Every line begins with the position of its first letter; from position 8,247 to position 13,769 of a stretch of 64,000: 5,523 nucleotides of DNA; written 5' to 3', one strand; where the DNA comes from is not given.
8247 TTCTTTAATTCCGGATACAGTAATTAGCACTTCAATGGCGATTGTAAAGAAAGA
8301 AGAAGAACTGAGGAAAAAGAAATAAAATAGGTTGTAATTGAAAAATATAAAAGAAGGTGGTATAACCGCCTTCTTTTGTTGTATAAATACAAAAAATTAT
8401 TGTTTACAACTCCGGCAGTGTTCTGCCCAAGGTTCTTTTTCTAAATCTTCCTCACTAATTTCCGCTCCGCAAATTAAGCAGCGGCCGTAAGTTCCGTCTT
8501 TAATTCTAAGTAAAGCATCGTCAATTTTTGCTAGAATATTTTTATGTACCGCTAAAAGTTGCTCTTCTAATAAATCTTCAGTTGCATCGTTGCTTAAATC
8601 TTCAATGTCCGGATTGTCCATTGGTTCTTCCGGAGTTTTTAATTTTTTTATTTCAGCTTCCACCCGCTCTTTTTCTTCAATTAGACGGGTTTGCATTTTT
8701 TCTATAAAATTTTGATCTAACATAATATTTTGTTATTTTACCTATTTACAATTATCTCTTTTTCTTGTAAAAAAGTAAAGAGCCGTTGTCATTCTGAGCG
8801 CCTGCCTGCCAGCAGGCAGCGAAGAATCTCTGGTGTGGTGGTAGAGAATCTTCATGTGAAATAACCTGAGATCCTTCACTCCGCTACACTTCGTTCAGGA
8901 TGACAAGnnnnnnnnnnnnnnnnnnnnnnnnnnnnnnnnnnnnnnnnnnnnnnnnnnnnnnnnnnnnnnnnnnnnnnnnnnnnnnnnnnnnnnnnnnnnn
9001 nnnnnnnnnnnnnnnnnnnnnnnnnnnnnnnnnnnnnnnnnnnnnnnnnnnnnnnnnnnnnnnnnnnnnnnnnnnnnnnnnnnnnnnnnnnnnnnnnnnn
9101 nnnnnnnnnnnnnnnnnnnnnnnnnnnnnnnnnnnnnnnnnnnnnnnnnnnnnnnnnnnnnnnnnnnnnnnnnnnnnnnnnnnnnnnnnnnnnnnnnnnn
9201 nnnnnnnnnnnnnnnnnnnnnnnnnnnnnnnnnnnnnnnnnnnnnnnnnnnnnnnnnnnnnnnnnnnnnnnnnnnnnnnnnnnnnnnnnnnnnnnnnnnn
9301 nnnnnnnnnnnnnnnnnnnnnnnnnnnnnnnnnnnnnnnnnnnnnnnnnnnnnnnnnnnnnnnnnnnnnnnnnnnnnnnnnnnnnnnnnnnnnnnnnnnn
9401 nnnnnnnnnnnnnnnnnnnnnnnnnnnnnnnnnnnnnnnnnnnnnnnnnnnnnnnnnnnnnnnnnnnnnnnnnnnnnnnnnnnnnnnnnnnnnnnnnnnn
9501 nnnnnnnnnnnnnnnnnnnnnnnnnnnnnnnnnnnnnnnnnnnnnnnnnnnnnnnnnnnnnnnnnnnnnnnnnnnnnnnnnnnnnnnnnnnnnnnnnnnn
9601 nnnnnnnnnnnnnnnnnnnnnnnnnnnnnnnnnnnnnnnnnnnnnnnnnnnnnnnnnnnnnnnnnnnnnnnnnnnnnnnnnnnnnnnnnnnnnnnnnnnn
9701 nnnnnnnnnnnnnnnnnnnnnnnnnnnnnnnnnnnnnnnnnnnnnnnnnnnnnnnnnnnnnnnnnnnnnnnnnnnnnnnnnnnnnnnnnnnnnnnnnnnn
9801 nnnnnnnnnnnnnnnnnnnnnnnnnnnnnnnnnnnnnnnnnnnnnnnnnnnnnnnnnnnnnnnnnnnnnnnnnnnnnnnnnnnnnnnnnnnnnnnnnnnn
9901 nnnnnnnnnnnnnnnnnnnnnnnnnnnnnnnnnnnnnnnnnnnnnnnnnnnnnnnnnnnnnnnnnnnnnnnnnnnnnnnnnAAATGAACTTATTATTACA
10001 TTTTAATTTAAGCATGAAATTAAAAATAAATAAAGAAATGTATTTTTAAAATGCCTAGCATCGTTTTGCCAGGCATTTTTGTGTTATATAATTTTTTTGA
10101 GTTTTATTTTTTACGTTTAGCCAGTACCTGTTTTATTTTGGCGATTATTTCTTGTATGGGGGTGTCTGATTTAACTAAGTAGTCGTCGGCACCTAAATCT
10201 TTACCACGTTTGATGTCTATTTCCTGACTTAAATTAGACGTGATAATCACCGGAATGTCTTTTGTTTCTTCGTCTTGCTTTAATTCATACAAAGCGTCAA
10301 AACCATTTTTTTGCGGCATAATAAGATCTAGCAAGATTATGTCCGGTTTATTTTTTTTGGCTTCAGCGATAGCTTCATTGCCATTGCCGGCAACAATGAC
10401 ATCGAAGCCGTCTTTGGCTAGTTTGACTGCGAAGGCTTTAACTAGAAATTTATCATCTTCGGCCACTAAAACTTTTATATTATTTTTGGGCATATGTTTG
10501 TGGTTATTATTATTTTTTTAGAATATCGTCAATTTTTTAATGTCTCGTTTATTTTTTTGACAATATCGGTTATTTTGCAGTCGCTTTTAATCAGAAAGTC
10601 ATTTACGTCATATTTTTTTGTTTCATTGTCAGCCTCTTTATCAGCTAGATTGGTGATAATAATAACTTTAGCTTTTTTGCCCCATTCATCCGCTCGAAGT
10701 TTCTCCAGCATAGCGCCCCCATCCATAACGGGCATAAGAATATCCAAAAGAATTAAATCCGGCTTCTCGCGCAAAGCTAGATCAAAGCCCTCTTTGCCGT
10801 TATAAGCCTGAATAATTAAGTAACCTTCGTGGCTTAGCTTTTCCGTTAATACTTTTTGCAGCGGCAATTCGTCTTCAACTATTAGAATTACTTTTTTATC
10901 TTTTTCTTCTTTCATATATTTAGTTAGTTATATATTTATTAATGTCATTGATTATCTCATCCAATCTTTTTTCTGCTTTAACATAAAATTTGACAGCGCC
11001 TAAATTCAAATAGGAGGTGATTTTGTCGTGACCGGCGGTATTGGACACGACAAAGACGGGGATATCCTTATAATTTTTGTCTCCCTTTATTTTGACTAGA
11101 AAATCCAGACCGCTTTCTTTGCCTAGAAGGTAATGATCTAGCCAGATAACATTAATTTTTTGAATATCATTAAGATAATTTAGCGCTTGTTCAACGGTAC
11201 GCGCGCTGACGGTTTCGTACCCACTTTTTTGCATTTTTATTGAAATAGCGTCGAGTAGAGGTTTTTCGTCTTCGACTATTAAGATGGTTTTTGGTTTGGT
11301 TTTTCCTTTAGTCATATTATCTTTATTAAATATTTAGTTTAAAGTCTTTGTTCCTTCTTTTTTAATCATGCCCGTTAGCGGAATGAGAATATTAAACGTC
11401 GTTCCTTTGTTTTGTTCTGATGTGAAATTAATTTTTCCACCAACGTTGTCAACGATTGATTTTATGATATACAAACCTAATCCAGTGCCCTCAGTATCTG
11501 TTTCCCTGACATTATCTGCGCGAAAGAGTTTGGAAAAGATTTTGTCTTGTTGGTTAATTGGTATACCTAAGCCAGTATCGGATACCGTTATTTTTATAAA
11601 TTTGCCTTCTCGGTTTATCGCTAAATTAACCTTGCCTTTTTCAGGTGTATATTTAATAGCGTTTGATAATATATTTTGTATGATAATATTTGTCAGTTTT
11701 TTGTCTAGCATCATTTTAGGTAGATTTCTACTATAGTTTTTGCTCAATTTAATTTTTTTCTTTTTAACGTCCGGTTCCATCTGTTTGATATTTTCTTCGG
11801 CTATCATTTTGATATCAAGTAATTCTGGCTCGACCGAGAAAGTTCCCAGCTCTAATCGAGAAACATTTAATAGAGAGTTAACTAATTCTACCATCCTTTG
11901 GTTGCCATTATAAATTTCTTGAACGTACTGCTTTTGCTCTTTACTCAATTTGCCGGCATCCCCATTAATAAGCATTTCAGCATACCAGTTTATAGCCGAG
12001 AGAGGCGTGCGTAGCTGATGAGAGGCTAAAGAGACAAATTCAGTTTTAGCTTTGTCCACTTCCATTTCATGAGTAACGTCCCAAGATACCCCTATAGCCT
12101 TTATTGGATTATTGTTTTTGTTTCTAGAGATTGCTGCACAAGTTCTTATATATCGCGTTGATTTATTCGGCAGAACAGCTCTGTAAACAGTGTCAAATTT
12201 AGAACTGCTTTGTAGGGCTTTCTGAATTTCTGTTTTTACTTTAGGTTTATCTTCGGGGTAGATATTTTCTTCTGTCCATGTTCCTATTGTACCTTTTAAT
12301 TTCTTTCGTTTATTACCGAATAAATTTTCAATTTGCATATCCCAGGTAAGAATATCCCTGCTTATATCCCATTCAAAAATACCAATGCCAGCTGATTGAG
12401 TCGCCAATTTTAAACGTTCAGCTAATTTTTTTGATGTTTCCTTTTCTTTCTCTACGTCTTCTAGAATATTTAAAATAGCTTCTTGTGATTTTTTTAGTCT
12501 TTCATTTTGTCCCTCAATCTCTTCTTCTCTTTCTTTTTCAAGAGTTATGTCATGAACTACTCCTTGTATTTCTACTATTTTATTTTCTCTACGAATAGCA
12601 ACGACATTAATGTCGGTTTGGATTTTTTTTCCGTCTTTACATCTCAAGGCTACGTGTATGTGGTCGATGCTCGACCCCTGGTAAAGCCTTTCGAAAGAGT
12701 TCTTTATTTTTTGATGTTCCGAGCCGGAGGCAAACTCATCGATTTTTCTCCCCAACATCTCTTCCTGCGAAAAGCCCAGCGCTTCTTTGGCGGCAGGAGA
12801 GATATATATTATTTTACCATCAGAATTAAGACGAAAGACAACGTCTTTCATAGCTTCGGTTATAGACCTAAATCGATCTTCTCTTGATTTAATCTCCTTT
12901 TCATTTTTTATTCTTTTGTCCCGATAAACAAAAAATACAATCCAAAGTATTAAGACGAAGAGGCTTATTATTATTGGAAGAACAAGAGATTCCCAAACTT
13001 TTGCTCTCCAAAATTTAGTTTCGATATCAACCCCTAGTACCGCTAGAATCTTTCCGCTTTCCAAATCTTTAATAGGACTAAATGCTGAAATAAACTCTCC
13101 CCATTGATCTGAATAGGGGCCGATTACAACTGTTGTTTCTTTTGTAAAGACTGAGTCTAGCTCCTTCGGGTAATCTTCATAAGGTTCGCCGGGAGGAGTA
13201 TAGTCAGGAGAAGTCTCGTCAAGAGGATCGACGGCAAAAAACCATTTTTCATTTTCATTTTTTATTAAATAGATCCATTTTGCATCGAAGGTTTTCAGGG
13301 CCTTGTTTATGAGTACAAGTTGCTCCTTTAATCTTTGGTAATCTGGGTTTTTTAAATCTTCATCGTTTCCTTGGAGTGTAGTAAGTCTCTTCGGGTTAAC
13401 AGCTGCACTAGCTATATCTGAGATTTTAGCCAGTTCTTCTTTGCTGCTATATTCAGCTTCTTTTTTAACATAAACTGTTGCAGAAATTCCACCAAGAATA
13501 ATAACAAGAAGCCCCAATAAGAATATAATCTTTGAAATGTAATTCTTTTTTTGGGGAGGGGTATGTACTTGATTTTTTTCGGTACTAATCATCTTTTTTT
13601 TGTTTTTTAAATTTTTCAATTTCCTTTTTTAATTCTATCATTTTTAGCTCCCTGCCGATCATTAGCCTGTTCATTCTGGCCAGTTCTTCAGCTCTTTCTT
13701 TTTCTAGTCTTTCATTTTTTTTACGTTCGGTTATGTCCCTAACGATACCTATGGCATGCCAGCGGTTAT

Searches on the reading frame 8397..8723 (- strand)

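Call 8: search_protein_families(library=pfam, proteins=[window:8397-8723:-], max_evalue=0.001)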
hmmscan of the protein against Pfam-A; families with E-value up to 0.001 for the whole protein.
window:8397-8723:- (108 aa): 1 family
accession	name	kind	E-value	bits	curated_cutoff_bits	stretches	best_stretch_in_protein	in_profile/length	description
PF01258.23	zf-dskA_traR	-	1.2e-06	28.8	24.9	1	77-108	1-32/36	Prokaryotic dksA/traR C4-type zinc finger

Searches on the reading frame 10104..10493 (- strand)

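Call 8: search_protein_families(library=pfam, proteins=[window:10104-10493:-], max_evalue=0.001)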
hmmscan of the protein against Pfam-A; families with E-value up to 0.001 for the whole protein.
window:10104-10493:- (129 aa): 1 family
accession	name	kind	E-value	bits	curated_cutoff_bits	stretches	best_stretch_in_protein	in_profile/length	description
PF00072.30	Response_reg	-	4.7e-22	78.7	30.2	1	8-119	1-109/111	Response regulator receiver domain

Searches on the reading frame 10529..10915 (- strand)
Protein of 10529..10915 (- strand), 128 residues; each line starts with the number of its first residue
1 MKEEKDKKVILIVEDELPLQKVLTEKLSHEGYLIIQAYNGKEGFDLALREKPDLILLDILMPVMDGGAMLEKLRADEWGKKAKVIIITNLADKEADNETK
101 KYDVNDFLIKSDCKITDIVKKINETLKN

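Call 8: search_protein_families(library=pfam, proteins=[window:10529-10915:-], max_evalue=0.001)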
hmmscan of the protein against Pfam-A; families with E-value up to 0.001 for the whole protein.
window:10529-10915:- (128 aa): 1 family
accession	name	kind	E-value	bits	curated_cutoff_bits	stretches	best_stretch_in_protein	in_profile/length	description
PF00072.30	Response_reg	-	7.4e-20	71.6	30.2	1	10-122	1-110/111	Response regulator receiver domain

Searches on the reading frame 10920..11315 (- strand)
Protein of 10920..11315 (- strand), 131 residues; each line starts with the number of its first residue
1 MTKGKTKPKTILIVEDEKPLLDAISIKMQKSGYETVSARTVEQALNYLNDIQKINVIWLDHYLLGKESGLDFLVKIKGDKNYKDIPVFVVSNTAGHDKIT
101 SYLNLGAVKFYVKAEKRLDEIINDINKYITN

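Call 8: search_protein_families(library=pfam, proteins=[window:10920-11315:-], max_evalue=0.001)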
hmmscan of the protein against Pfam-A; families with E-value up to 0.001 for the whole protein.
window:10920-11315:- (131 aa): 3 families
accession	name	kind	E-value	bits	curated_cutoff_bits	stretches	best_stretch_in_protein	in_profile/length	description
PF00072.30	Response_reg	-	1.4e-12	48.2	30.2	1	11-116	1-102/111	Response regulator receiver domain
PF20274.4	cREC_REC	-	5.1e-07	30.7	27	1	12-104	3-87/88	Cyclic-phosphate processing Receiver domain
PF03709.21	OKR_DC_1_N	-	0.00047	20.8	29.3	1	23-130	8-109/111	Orn/Lys/Arg decarboxylase, N-terminal domain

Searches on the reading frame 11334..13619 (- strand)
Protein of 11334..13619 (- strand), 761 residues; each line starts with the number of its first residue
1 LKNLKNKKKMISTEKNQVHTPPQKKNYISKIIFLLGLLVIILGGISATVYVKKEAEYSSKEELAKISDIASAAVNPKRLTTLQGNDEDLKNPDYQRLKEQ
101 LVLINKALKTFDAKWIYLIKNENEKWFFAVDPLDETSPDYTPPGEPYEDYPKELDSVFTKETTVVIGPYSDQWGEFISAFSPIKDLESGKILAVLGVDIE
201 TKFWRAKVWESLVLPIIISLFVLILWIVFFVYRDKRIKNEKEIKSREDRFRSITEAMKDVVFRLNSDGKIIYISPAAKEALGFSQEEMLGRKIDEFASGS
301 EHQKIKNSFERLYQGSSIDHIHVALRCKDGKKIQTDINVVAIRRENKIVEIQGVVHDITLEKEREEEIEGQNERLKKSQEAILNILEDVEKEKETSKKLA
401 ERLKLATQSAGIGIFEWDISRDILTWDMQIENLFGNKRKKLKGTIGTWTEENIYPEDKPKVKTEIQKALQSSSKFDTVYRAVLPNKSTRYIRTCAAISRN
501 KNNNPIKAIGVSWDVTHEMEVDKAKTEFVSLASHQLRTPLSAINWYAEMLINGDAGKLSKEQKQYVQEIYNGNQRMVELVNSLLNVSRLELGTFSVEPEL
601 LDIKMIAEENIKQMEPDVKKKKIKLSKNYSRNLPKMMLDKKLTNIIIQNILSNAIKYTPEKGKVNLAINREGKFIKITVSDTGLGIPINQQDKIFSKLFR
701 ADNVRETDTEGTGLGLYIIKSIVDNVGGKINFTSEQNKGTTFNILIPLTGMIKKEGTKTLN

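Call 8: search_protein_families(library=pfam, proteins=[window:11334-13619:-], max_evalue=0.001)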
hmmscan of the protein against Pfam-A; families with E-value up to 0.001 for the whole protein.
window:11334-13619:- (761 aa): 9 families
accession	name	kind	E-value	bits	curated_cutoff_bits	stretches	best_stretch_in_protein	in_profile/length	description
PF02518.31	HATPase_c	-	4e-26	92.1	26.4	1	645-749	8-110/111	Histidine kinase-, DNA gyrase B-, and HSP90-like ATPase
PF08447.18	PAS_3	-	3e-22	79.1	25.6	2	424-511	2-88/89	PAS fold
PF00989.32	PAS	-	1.8e-21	76.7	22.6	2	249-358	2-113/113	PAS fold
PF00512.31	HisKA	-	1.9e-17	63.5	26.9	1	524-591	1-65/66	His Kinase A (phospho-acceptor) domain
PF13426.13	PAS_9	-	8.4e-16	58.6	27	1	262-359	6-102/103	PAS domain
PF08448.16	PAS_4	-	7.6e-14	52.3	23.1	1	255-362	2-109/110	PAS fold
PF13188.13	PAS_8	-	1.7e-06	28.1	21.8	1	249-301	2-55/65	PAS domain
PF13581.12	HATPase_c_2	-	5.8e-06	26.8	27.4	1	650-739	39-120/127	Histidine kinase-like ATPase domain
PF14501.12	HATPase_c_5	-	0.00016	22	22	1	645-747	8-102/102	GHKL domain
